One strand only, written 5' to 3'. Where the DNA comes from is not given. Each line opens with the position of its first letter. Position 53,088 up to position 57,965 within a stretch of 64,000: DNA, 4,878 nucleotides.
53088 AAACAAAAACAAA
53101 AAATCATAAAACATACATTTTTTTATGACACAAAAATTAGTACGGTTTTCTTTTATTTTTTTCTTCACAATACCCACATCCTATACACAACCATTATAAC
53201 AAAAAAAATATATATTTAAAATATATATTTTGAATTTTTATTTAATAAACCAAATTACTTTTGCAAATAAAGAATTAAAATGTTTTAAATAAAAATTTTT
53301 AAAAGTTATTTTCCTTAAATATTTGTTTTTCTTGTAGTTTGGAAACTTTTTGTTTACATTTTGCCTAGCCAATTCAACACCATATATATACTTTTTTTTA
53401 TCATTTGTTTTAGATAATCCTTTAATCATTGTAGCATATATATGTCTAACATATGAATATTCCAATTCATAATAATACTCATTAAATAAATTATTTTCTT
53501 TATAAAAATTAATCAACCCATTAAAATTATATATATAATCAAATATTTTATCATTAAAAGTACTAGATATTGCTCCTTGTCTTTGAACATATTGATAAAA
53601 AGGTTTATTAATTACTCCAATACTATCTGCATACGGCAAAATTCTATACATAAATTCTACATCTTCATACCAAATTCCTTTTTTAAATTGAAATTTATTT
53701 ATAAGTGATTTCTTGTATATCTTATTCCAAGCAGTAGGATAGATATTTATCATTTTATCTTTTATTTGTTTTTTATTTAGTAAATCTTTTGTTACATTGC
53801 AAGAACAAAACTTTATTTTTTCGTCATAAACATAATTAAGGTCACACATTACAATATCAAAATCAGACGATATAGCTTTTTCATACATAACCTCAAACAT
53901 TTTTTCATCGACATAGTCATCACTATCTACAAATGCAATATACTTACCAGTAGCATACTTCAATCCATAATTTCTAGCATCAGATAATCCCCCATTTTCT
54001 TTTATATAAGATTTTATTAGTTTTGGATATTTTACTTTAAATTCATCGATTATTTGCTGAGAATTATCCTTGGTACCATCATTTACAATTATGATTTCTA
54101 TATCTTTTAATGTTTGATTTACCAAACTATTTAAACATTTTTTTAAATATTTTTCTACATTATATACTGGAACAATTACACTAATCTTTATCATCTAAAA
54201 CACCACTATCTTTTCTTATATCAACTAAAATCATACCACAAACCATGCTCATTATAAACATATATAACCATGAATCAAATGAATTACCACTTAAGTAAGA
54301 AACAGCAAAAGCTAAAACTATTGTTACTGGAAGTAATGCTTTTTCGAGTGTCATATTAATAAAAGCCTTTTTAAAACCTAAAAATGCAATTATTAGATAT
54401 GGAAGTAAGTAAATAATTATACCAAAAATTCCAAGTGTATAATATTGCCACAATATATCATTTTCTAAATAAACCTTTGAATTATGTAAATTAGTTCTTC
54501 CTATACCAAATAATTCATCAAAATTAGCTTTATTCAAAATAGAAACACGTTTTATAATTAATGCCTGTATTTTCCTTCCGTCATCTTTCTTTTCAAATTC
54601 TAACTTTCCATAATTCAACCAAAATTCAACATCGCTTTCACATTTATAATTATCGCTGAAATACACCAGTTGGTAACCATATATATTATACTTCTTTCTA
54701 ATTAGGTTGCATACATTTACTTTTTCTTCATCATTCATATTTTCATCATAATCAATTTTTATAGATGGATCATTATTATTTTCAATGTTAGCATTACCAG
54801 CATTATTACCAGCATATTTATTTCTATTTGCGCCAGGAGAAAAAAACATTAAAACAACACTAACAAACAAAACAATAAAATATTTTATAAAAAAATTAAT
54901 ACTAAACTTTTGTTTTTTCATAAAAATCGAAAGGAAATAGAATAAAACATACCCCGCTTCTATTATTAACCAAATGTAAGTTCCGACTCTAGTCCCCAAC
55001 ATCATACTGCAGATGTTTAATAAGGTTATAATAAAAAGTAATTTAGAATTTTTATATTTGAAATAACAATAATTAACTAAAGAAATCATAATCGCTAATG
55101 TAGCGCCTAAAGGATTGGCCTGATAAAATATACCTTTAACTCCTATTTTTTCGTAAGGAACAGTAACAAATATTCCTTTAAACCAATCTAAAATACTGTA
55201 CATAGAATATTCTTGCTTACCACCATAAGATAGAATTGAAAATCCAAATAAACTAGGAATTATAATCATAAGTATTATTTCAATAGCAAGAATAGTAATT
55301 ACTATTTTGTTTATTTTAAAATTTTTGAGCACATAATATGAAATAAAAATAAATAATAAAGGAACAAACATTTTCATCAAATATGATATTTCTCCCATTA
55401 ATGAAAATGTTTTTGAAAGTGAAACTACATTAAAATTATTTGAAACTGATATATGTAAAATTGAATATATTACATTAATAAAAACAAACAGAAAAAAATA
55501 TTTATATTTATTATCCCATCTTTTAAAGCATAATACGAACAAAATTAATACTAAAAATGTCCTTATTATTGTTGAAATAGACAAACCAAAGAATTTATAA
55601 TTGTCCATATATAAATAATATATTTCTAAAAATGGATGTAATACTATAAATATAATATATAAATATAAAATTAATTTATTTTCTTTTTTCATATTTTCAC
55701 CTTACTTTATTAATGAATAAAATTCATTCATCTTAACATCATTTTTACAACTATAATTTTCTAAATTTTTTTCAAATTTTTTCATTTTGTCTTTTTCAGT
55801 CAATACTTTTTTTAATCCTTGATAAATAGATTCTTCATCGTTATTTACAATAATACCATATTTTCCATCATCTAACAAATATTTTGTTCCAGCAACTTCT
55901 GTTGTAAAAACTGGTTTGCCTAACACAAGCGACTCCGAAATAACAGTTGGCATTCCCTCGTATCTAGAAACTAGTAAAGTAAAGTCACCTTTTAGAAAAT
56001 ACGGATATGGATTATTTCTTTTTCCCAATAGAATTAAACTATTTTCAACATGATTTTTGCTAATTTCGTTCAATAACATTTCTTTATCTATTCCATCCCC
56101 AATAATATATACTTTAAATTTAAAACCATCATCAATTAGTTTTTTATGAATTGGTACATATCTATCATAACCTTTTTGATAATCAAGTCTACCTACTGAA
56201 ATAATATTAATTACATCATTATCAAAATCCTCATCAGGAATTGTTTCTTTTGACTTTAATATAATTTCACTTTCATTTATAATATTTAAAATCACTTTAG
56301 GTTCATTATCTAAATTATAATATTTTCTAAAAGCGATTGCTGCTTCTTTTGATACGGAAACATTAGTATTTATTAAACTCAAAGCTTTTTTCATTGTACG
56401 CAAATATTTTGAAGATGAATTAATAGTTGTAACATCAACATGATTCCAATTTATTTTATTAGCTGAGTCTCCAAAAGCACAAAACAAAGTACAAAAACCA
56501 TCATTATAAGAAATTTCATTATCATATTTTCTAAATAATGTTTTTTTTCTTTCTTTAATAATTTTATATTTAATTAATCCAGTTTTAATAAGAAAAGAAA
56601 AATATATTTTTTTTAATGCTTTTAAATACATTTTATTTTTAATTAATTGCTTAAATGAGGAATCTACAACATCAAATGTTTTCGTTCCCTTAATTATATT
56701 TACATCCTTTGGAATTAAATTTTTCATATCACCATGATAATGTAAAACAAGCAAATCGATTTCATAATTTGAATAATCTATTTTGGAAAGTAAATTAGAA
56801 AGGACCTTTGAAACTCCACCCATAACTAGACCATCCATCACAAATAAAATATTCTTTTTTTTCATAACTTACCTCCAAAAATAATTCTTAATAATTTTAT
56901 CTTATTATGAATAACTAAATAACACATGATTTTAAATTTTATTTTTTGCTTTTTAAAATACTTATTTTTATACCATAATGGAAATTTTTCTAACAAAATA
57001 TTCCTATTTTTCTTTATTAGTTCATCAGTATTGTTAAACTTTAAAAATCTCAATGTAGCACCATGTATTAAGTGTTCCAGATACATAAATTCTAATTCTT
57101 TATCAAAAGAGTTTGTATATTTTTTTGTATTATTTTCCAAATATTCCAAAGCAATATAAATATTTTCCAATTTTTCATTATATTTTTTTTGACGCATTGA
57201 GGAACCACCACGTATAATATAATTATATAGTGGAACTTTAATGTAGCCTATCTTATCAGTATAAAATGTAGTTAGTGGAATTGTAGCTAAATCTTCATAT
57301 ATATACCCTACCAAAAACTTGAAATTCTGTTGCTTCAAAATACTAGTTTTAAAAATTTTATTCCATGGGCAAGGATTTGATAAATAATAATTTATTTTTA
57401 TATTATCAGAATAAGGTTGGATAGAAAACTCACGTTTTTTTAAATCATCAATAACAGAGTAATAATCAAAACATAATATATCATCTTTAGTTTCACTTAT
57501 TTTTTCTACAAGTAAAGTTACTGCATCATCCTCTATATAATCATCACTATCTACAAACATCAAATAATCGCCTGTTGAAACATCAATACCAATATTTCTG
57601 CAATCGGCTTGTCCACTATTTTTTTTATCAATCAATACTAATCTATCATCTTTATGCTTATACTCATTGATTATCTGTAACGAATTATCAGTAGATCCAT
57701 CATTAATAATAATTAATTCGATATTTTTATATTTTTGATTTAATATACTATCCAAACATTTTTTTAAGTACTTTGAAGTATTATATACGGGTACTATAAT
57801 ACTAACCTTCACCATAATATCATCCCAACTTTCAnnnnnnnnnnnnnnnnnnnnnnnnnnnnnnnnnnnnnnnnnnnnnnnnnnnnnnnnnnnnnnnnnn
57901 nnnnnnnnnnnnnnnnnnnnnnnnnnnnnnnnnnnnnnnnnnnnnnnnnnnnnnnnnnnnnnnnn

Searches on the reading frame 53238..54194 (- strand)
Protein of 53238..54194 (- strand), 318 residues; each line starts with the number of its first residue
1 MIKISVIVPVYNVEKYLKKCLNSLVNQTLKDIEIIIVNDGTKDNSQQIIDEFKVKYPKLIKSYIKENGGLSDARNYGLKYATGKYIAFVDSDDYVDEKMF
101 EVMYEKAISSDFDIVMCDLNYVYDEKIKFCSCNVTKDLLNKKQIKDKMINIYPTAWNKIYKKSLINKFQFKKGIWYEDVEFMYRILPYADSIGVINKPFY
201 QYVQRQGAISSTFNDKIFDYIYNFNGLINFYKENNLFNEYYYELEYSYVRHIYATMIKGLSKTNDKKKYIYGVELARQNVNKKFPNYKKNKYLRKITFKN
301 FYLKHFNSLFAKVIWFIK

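Call 56: search_protein_families(library=pfam, proteins=[window:53238-54194:-], max_evalue=0.000001)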
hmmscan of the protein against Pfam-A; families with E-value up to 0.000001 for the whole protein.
window:53238-54194:- (318 aa): 3 families
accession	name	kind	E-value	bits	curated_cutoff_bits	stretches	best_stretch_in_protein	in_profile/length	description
PF00535.33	Glycos_transf_2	-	1.1e-37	130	23.3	1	5-126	1-122/168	Glycosyl transferase family 2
PF10111.15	Glyco_tranf_2_2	-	2.9e-10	40.6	27.3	1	5-232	1-233/276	Glycosyltransferase like family 2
PF13641.12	Glyco_tranf_2_3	-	6.4e-10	39.9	27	1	4-118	3-122/230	Glycosyltransferase like family 2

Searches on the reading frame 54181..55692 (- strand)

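Call 56: search_protein_families(library=pfam, proteins=[window:54181-55692:-], max_evalue=0.000001)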
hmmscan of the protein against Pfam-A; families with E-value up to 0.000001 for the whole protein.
window:54181-55692:- (503 aa): 1 family
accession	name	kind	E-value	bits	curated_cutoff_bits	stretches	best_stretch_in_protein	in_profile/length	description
PF13425.11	O-antigen_lig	-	7.6e-34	117.8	31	1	11-494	7-461/462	O-antigen ligase like membrane protein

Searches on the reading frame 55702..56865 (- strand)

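Call 56: search_protein_families(library=pfam, proteins=[window:55702-56865:-], max_evalue=0.000001)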
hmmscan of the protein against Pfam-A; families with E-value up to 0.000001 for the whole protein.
window:55702-56865:- (387 aa): 2 families
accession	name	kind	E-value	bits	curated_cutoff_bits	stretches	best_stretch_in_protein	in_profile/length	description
PF00534.26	Glycos_transf_1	-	7.1e-22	78.2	26.4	1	208-368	5-169/172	Glycosyl transferases group 1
PF13692.12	Glyco_trans_1_4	-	1.4e-18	68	27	1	220-356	3-141/142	Glycosyl transferases group 1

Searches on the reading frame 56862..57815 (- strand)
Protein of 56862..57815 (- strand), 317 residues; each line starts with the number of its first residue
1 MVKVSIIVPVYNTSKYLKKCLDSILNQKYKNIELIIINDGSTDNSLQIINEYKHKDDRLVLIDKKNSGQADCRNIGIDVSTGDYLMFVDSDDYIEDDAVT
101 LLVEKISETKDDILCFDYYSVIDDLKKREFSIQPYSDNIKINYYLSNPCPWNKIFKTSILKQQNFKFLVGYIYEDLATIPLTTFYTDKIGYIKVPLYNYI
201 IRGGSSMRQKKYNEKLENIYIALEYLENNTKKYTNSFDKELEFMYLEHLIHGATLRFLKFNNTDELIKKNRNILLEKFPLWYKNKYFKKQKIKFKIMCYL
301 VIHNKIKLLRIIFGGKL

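Call 56: search_protein_families(library=pfam, proteins=[window:56862-57815:-], max_evalue=0.000001)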
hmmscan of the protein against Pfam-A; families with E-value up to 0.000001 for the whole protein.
window:56862-57815:- (317 aa): 3 families
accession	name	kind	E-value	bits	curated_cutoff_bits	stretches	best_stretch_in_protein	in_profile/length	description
PF00535.33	Glycos_transf_2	-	3e-37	128.6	23.3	1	5-147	1-143/168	Glycosyl transferase family 2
PF10111.15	Glyco_tranf_2_2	-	2e-14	54.2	27.3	1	5-124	1-129/276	Glycosyltransferase like family 2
PF13641.12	Glyco_tranf_2_3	-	7.7e-09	36.3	27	1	4-103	3-108/230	Glycosyltransferase like family 2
